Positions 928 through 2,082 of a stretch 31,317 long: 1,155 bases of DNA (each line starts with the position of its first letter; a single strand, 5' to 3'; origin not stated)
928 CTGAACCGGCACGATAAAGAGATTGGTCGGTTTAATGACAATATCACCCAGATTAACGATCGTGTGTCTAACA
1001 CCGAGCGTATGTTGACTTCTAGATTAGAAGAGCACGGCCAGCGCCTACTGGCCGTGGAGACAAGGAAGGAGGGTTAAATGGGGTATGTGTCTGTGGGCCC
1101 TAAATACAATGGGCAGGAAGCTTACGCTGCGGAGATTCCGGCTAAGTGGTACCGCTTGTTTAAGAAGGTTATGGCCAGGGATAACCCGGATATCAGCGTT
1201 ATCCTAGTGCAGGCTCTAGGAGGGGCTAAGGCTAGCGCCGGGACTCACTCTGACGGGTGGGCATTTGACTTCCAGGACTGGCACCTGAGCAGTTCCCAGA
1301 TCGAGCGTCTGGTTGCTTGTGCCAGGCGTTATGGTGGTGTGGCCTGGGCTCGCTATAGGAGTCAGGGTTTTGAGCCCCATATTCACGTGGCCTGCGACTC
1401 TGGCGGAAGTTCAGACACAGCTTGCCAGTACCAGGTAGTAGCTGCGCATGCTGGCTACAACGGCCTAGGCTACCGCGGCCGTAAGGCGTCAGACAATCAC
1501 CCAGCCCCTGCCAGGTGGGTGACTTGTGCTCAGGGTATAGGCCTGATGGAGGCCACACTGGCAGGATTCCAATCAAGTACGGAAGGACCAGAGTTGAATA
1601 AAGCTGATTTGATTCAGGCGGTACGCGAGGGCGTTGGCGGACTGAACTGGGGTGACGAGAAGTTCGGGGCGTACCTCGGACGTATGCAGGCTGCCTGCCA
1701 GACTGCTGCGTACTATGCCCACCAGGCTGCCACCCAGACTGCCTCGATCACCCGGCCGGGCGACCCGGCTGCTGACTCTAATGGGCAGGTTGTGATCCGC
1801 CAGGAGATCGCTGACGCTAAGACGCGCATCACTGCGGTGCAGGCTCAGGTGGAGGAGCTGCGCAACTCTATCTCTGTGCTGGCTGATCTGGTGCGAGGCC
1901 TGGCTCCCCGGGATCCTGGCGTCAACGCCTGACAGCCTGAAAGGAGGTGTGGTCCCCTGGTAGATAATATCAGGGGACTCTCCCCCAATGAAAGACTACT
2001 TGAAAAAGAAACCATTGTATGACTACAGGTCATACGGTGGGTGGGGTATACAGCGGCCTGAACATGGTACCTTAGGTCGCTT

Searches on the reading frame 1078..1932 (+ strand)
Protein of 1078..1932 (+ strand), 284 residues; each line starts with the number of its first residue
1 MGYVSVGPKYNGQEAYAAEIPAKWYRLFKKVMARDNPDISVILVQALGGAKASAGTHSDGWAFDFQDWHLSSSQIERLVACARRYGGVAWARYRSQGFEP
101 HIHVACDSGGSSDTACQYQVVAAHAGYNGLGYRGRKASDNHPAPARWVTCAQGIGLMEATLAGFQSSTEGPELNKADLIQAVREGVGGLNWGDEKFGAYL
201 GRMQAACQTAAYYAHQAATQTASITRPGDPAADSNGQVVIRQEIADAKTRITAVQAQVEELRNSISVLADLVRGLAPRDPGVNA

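Call 11: search_protein_families(library=pfam, proteins=[window:1078-1932:+], max_evalue=0.01)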
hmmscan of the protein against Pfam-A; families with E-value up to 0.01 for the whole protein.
window:1078-1932:+ (284 aa): 1 family
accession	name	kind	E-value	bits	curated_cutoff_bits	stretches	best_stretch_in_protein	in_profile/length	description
PF05531.17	NPV_P10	-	0.0048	17.8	29.8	1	238-267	7-36/75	Nucleopolyhedrovirus P10 protein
